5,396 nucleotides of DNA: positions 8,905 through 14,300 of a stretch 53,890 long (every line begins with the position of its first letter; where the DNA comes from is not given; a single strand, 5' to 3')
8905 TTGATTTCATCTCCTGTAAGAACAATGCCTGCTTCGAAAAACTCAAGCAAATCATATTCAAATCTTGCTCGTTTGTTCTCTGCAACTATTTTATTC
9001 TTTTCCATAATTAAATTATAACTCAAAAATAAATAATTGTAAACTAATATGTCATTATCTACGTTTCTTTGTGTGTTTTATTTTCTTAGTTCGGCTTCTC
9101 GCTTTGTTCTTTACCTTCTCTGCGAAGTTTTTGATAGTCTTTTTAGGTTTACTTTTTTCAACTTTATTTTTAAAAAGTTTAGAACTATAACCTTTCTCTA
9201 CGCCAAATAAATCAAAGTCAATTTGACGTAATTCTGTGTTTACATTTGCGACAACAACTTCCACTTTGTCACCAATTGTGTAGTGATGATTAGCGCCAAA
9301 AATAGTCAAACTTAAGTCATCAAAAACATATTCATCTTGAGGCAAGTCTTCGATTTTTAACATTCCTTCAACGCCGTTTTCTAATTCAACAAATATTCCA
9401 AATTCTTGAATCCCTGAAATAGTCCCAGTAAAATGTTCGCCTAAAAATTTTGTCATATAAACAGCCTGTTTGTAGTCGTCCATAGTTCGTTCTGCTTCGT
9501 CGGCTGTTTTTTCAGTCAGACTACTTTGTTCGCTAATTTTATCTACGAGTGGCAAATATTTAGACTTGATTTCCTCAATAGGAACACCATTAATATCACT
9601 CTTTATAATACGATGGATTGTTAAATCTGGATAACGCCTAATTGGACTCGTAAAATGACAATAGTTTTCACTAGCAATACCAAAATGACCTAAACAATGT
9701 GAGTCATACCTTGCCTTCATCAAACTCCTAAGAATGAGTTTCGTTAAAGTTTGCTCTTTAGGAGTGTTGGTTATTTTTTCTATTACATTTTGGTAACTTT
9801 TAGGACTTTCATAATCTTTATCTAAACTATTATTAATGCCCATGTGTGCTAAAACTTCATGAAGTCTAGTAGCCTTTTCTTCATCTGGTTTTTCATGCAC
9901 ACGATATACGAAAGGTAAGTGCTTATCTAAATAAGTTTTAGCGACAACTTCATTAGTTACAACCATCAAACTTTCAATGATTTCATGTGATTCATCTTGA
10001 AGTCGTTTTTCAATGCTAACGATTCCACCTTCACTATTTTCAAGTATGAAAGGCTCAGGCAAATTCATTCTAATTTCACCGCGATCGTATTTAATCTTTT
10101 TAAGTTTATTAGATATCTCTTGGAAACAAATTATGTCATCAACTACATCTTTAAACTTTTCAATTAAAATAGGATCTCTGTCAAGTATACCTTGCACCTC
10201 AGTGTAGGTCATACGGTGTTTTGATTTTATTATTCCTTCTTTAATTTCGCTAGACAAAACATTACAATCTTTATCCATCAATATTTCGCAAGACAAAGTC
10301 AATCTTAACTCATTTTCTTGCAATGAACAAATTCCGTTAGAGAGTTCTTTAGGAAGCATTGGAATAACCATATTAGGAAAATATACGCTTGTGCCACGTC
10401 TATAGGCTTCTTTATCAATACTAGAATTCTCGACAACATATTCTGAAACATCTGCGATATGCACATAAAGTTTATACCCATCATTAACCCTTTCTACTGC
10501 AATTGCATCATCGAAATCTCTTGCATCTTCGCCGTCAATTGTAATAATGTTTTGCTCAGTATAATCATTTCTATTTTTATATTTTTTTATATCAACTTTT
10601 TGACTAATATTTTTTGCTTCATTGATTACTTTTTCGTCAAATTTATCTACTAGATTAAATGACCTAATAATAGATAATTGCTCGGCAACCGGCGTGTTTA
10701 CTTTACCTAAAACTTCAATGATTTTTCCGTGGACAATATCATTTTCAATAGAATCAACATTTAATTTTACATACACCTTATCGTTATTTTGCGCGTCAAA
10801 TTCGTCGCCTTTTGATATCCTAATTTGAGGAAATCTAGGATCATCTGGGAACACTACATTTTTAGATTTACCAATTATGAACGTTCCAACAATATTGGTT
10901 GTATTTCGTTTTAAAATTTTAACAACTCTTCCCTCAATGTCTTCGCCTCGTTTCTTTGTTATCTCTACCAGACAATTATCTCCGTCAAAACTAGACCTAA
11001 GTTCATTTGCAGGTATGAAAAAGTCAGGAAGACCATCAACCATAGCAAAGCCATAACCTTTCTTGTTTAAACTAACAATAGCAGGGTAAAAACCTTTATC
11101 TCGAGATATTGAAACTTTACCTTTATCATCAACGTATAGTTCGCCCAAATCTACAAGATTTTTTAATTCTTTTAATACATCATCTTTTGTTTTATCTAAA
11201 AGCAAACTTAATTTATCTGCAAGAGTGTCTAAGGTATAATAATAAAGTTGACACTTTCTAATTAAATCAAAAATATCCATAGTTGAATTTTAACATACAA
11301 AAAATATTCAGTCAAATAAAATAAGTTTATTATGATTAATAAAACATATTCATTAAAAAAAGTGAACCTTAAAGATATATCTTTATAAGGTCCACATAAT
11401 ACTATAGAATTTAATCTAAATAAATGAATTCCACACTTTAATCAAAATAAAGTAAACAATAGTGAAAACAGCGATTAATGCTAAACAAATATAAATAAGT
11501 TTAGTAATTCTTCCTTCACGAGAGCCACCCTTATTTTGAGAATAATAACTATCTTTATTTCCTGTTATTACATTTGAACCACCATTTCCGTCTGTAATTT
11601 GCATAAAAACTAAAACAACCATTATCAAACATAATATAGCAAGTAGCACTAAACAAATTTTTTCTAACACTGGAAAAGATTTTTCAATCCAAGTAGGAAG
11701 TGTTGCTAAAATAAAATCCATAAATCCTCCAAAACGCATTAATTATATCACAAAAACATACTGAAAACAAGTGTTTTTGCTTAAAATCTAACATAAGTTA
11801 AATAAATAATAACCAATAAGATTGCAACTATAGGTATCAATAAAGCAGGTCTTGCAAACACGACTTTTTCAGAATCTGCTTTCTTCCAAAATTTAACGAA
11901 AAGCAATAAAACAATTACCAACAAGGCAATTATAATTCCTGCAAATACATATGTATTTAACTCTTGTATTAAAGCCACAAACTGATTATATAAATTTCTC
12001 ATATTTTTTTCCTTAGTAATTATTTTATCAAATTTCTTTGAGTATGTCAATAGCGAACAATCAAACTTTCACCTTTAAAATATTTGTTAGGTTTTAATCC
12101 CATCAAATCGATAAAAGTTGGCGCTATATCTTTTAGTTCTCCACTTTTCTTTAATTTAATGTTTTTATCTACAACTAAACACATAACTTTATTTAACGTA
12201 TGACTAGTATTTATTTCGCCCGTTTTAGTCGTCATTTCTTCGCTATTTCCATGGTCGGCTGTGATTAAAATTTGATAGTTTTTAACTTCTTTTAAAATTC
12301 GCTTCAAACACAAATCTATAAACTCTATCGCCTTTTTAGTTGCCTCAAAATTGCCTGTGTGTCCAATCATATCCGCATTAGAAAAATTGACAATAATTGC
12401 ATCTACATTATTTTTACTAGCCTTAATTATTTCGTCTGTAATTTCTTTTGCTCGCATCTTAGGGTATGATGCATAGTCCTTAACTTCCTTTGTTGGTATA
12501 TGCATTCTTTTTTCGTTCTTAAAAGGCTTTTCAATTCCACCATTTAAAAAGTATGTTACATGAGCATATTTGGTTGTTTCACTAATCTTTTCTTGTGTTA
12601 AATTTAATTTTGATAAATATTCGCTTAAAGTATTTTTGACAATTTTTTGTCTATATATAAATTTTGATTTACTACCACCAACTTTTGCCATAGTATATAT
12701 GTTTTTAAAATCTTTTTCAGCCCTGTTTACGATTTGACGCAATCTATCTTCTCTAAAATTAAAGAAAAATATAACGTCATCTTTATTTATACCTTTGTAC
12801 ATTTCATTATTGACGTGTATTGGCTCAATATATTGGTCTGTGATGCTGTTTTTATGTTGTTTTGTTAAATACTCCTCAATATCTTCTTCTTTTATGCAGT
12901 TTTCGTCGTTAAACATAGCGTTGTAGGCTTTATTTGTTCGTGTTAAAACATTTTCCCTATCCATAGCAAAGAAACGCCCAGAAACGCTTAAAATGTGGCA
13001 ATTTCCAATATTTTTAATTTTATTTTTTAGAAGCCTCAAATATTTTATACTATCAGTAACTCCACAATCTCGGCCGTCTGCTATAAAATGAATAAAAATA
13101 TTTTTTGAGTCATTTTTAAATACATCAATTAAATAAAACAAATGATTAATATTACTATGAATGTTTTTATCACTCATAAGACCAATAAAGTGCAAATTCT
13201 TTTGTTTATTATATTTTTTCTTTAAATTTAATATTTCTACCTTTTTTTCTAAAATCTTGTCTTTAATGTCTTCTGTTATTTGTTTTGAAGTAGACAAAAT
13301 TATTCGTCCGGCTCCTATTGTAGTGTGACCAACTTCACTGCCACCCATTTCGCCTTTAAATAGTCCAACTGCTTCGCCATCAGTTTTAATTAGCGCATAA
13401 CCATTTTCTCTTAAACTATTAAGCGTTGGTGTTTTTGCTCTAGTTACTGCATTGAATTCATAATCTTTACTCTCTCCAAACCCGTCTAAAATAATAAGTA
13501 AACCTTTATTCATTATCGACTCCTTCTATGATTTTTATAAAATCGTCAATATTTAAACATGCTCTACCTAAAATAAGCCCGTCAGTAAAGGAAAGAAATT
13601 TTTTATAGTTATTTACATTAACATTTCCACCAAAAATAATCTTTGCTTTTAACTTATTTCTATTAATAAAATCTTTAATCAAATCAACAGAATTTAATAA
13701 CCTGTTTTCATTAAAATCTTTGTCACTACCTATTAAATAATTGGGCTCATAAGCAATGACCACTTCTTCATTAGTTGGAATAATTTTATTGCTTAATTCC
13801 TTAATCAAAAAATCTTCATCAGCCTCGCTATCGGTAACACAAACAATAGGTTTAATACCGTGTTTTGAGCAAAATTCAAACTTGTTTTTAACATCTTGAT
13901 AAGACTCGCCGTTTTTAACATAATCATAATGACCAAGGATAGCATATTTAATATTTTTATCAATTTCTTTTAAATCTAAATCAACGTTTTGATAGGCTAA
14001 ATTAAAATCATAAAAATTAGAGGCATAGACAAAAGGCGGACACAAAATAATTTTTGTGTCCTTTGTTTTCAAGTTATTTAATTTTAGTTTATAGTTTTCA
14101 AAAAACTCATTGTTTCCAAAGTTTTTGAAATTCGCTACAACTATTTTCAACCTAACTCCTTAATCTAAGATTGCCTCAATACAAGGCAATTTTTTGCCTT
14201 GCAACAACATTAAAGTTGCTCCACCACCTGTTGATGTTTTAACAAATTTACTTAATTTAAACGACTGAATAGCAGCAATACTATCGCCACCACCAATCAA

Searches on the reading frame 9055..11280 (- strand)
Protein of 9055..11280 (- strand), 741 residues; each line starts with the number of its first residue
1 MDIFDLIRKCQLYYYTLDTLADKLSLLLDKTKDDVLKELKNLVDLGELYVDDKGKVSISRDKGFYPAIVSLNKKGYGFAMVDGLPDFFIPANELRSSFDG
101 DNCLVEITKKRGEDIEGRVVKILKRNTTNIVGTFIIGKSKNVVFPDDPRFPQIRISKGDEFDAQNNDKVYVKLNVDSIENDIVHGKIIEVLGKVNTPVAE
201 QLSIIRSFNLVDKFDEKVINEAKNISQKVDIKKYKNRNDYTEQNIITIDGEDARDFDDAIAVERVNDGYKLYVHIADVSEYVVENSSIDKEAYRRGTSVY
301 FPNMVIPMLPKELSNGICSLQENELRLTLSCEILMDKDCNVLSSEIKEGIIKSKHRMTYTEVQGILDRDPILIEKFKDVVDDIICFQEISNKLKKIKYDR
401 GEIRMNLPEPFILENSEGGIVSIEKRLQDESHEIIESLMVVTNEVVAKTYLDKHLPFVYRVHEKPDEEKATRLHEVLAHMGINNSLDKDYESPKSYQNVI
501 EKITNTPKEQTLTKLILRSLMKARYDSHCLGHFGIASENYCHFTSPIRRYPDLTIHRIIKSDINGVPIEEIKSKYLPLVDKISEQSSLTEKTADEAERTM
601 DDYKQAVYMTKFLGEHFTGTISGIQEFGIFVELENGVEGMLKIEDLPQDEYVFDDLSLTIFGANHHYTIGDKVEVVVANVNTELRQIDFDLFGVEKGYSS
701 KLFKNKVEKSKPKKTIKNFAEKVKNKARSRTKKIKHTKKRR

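Call 9: search_protein_families(library=pfam, proteins=[window:9055-11280:-], max_evalue=0.001)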
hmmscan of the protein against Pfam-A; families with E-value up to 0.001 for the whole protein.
window:9055-11280:- (741 aa): 5 families
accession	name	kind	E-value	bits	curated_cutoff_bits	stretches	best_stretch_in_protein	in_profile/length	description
PF00773.25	RNB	-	2.9e-103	346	29.3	1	237-561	1-322/326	RNB domain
PF17876.7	CSD2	-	1.1e-16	61.1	26.2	1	143-214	2-73/74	Cold shock domain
PF08206.17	OB_RNB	-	1.3e-12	47.7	24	1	68-122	2-58/58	Ribonuclease B OB domain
PF00575.29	S1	-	4.5e-12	46.6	22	1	612-689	3-71/74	S1 RNA binding domain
PF25049.1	OB_HELZ2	-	0.00034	20.8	29.3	0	96-127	55-89/90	3'-5' exoribonuclease HELZ2, OB-fold domain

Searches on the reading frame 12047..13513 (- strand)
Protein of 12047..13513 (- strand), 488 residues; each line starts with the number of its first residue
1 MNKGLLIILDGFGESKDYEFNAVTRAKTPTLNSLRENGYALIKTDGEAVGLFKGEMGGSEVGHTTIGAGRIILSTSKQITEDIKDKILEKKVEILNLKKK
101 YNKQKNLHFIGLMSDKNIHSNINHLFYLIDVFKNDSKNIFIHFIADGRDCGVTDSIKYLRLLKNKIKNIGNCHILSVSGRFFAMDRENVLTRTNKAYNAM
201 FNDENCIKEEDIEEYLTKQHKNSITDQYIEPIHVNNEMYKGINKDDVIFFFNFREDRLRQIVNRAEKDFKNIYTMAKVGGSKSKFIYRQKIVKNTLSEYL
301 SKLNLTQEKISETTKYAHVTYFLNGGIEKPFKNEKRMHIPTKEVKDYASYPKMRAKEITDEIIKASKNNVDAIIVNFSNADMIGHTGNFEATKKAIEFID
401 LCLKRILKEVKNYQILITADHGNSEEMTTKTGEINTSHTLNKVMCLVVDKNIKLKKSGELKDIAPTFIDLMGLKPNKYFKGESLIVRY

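Call 9: search_protein_families(library=pfam, proteins=[window:12047-13513:-], max_evalue=0.001)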
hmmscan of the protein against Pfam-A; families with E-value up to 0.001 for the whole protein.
window:12047-13513:- (488 aa): 4 families
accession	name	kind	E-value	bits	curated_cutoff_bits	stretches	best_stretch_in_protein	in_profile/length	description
PF01676.23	Metalloenzyme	-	7.7e-70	235.7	24.3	1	3-474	2-251/252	Metalloenzyme superfamily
PF06415.18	iPGM_N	-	1e-51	176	27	1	79-272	1-199/217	BPG-independent PGAM N-terminus (iPGM_N)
PF01663.27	Phosphodiest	-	3.9e-08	33.7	23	1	321-460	107-250/342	Type I phosphodiesterase / nucleotide pyrophosphatase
PF08665.17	PglZ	-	9.5e-06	26.1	25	1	337-423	83-172/179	PglZ domain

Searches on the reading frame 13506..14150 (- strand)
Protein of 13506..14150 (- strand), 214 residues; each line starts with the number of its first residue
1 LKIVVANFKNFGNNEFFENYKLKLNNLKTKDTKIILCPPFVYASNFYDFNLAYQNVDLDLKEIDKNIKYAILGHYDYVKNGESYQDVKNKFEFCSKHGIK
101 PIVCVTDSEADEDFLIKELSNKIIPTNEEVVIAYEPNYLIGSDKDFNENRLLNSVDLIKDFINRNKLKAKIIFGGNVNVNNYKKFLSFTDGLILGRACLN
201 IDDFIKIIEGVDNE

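Call 9: search_protein_families(library=pfam, proteins=[window:13506-14150:-], max_evalue=0.001)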
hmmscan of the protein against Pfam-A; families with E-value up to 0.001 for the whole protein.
window:13506-14150:- (214 aa): 1 family
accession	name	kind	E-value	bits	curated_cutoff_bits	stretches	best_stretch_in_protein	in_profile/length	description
PF00121.24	TIM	-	1.5e-26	93.8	20.1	1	2-209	1-243/245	Triosephosphate isomerase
